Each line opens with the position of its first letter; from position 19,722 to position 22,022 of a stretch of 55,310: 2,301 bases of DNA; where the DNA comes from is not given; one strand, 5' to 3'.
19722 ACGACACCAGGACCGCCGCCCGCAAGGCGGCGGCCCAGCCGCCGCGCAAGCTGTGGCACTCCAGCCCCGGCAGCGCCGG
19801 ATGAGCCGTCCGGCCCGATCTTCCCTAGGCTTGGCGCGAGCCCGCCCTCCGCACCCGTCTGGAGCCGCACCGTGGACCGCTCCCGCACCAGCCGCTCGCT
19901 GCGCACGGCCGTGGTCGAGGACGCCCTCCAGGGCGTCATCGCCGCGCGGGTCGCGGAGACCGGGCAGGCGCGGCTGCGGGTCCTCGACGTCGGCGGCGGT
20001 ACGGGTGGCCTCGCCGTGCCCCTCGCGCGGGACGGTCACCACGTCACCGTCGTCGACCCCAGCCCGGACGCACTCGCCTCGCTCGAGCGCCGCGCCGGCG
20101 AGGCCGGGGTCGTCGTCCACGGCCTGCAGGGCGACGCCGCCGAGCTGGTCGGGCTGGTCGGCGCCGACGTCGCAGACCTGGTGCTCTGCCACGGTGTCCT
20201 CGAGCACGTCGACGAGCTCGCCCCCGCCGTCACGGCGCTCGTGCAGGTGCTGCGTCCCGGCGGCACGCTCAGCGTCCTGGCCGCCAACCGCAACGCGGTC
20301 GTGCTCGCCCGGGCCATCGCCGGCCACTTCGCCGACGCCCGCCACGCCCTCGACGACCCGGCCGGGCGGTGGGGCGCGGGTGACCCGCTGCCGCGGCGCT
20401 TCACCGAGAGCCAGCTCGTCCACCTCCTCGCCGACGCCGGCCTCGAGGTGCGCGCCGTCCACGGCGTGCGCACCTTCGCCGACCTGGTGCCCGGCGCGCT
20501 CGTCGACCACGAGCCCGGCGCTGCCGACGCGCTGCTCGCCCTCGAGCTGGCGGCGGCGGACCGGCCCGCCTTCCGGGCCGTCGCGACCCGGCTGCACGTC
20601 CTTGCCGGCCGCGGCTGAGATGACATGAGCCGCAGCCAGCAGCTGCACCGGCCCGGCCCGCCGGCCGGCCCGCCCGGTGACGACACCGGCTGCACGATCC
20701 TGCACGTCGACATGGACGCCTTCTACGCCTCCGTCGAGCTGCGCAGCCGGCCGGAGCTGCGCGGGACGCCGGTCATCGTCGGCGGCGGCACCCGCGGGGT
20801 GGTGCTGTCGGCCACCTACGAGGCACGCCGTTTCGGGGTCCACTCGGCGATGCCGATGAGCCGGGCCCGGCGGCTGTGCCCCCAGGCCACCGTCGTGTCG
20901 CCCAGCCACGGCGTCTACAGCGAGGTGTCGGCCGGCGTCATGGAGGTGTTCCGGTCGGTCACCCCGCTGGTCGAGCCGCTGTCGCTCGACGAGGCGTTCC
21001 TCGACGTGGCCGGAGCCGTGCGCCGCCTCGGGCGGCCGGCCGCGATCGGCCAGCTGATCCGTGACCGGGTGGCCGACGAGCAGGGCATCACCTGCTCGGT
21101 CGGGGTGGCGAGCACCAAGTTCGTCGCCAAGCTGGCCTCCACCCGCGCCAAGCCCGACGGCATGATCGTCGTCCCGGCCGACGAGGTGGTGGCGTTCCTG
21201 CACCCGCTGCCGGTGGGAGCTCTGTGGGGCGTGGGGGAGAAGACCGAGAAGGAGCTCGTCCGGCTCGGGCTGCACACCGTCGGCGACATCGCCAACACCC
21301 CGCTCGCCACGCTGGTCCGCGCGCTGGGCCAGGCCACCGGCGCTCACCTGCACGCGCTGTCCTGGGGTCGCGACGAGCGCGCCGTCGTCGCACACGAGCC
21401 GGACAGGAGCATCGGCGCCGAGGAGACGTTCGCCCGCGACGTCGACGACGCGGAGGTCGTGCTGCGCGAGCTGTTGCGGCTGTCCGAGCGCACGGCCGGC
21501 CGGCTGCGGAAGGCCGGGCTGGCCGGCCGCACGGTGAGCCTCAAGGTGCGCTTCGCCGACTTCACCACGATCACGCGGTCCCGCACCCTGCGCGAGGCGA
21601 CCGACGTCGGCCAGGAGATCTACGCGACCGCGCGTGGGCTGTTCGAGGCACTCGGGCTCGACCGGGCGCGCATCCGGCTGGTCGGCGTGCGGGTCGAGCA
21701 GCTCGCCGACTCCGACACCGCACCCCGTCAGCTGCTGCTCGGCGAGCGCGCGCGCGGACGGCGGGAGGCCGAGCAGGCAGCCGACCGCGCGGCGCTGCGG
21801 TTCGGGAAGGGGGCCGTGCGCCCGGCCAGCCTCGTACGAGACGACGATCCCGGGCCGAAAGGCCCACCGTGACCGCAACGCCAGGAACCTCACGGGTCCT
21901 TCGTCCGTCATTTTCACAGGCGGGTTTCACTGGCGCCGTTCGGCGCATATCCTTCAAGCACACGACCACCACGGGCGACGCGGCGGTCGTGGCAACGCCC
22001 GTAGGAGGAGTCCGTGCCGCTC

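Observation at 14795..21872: SOS-box-fronted operon DUF6504-like / HEPN-like / DnaE2-type polymerase / methyltransferase / DinB: a non-canonical damage-inducible mutasome without imuA'/imuB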

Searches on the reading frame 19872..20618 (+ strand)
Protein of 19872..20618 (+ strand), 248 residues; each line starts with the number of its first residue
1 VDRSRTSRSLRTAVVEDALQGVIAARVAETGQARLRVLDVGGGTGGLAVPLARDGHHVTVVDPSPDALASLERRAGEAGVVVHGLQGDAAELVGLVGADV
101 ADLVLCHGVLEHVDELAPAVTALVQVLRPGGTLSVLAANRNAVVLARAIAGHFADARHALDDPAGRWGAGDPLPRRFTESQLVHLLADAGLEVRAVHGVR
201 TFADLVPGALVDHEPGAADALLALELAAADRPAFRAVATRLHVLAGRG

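Call 4: search_protein_families(library=pfam, proteins=[window:19872-20618:+], max_evalue=0.01)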
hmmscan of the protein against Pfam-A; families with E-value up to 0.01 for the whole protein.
window:19872-20618:+ (248 aa): 9 families
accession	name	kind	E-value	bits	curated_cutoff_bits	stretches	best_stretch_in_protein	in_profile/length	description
PF08241.18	Methyltransf_11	-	6.9e-18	65.5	21.2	1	38-134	1-94/95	Methyltransferase domain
PF13649.12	Methyltransf_25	-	7.5e-17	62.2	27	1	37-131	1-97/97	Methyltransferase domain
PF13489.12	Methyltransf_23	-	1.5e-16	61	27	1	25-195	14-163/164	Methyltransferase domain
PF08242.18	Methyltransf_12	-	1.4e-15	58.2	30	1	38-133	1-98/98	Methyltransferase domain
PF13847.12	Methyltransf_31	-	5.6e-11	42.8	27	1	35-140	5-114/145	Methyltransferase domain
PF01209.24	Ubie_methyltran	-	4.9e-06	26.5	20.1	1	33-144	47-160/233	ubiE/COQ5 methyltransferase family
PF05401.17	NodS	-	1.4e-05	25.4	24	1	27-156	37-161/201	Nodulation protein S (NodS)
PF05175.20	MTS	-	9.2e-05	22.6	23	1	34-137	32-140/170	Methyltransferase small domain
PF00107.32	ADH_zinc_N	-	0.008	16.6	31.8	0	45-142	3-94/129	Zinc-binding dehydrogenase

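Call 5: search_protein_families(library=ncbifam, proteins=[window:19872-20618:+], max_evalue=0.01)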
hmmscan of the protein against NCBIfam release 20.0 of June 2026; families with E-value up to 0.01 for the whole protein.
window:19872-20618:+ (248 aa): 35 families (the best 25 are shown)
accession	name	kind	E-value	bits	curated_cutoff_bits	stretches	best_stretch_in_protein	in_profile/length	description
NF008264.0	PRK11036.1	equivalog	1.3e-26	93.7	366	1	9-245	24-252/261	tRNA uridine 5-oxyacetic acid(34) methyltransferase CmoM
TIGR01983.1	UbiG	equivalog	3.3e-16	59.3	102.95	1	30-150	46-166/228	bifunctional 2-polyprenyl-6-hydroxyphenol methylase/3-demethylubiquinol 3-O-methyltransferase UbiG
NF043040.1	corrin_prot_MT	hypoth_equivalog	3.6e-13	49.4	180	1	24-149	31-161/216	corrinoid protein-associated methyltransferase CpaM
NF045667.1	MTase_DVU1556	equivalog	1.1e-09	38.1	155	1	32-135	21-119/213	DVU_1556 family methyltransferase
NF041820.1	daptide_MTase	equivalog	5.6e-09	35.8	175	1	31-79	34-82/243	daptide-type RiPP biosynthesis methyltransferase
TIGR01934.1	MenG_MenH_UbiE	subfamily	2.3e-08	33.6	158.35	1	32-149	38-155/223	ubiquinone/menaquinone biosynthesis methyltransferase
NF041255.1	mycofact_MftM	equivalog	4.8e-08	32.7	200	1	36-117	142-221/289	mycofactocin oligosaccharide methyltransferase MftM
NF001244.0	PRK00216.1-5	equivalog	3e-06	26.7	216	1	34-146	50-164/236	bifunctional demethylmenaquinone methyltransferase/2-methoxy-6-polyprenyl-1,4-benzoquinol methylase UbiE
NF007610.0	PRK10258.1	equivalog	3.3e-06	26.6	342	1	31-135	40-138/251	malonyl-ACP O-methyltransferase BioC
TIGR03534.1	RF_mod_PrmC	equivalog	6.6e-06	25.8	199.1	1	14-93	76-151/253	peptide chain release factor N(5)-glutamine methyltransferase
NF041650.1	nod_mtase_NodS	equivalog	1.1e-05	25.2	300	1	27-143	32-146/190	nodulation methyltransferase NodS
TIGR02072.1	BioC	equivalog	1.3e-05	25.1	184.95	1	32-133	33-130/244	malonyl-ACP O-methyltransferase BioC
NF001241.0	PRK00216.1-2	equivalog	2.4e-05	24.1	327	1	32-140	50-152/231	demethylmenaquinone methyltransferase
TIGR02021.1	BchM-ChlM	equivalog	3.9e-05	23.2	158.9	1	27-80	48-101/218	magnesium protoporphyrin IX methyltransferase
NF004851.0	PRK06202.1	equivalog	8.2e-05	22.1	243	1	29-116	56-145/237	hypothetical protein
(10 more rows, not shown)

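Call 39: search_solved_structures(query=window:19872-20618:+, max_evalue=0.001)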
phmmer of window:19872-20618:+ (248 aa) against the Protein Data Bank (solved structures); distinct sequences matched with E-value up to 0.001: 23.
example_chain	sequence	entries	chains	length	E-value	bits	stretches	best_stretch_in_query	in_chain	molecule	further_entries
4htf_A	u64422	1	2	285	2.8e-19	73.2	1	10-245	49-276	S-adenosylmethionine-dependent methyltransferase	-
8joz_A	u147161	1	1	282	5.4e-19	72.3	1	10-245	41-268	tRNA 5-carboxymethoxyuridine methyltransferase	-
4kdc_A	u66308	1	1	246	2.4e-10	44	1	31-151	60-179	3-demethylubiquinone-9 3-methyltransferase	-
4kdr_A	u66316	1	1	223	2.8e-10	43.8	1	31-143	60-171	3-demethylubiquinone-9 3-methyltransferase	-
5dpm_A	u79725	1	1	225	2.8e-10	43.8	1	31-143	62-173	Ubiquinone biosynthesis O-methyltransferase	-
8gdu_A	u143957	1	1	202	1.4e-06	31.6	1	27-136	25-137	Methyltransferase domain-containing protein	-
6mro_A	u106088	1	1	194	4.7e-06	30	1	27-136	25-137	methyl transferase from Methanosarcina acetivorans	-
9w6x_A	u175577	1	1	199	5.9e-06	29.6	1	30-137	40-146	YtkW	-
1nkv_A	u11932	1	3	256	6.4e-06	29.5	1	35-134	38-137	HYPOTHETICAL PROTEIN yjhP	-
5epe_A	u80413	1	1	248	2.7e-05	27.4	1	32-133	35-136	SAM-dependent methyltransferase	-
2i6g_A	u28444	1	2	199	3.4e-05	27.1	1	33-138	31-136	Putative methyltransferase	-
7wzf_A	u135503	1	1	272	3.4e-05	27.1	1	15-142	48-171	YunM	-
3mgg_A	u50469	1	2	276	3.5e-05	27.1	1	35-140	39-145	Methyltransferase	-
2avn_A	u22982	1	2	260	8e-05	25.9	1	34-136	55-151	ubiquinone/menaquinone biosynthesis methyltransferase-related protein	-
4nec_A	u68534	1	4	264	8.4e-05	25.9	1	29-144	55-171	Putative SAM-dependent methyltransferase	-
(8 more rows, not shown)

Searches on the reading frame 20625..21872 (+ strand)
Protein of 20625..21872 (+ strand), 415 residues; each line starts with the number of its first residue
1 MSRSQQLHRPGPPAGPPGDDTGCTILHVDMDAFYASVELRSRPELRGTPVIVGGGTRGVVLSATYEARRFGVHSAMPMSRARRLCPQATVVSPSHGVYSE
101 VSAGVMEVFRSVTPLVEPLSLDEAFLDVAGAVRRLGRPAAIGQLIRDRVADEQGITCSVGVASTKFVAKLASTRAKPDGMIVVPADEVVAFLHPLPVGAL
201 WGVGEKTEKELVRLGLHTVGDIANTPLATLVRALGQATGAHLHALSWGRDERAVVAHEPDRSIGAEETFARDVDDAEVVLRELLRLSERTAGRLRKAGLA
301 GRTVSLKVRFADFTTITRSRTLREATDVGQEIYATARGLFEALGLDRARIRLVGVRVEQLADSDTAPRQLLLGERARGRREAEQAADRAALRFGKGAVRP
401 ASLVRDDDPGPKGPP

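Call 4: search_protein_families(library=pfam, proteins=[window:20625-21872:+], max_evalue=0.01)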
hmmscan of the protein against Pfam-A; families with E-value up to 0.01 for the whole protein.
window:20625-21872:+ (415 aa): 4 families
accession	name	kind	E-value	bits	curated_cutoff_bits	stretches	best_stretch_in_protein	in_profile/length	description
PF00817.25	IMS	-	1.2e-50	171.7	23.2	1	28-172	1-147/148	impB/mucB/samB family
PF11799.13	IMS_C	-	8.6e-31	107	20.7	1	261-370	2-107/109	impB/mucB/samB family C-terminal domain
PF21999.2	IMS_HHH_1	-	2.4e-08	34.7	27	1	200-250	3-53/53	DNA polymerase-iota, thumb domain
PF11798.14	IMS_HHH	-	7.7e-06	26.3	24.4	1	188-215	4-31/32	IMS family HHH motif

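Call 5: search_protein_families(library=ncbifam, proteins=[window:20625-21872:+], max_evalue=0.01)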
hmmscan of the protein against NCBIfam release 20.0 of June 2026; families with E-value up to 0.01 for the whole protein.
window:20625-21872:+ (415 aa): 10 families
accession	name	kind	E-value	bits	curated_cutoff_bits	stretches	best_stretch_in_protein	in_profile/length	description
NF003015.0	PRK03858.1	subfamily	1.8e-123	412.5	367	1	22-407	6-389/399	DNA polymerase IV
NF002882.0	PRK03348.1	equivalog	4.1e-116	388.5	389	1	24-365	6-349/461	DNA polymerase IV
NF002751.0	PRK02794.1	equivalog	3.3e-115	385.4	371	1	24-400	39-414/425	DNA polymerase IV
NF002677.0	PRK02406.1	equivalog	1.3e-108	363.3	256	1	25-365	8-348/357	DNA polymerase IV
NF002848.0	PRK03103.1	subfamily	8.1e-91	304.5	381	1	23-402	4-390/410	DNA polymerase IV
NF010731.0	PRK14133.1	equivalog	9.1e-91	304.7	362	1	24-364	4-340/352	DNA polymerase IV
NF002492.0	PRK01810.1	equivalog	7.4e-81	272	399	1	22-374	9-363/412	DNA polymerase IV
NF002883.0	PRK03352.1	equivalog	2.3e-80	270.4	330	1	25-362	7-344/347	DNA polymerase IV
NF002292.0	PRK01216.1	equivalog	7.4e-51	173.2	339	1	25-364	3-343/351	DNA polymerase IV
NF002955.0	PRK03609.1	subfamily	3.3e-34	118.5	431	1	27-369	4-359/422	translesion error-prone DNA polymerase V subunit UmuC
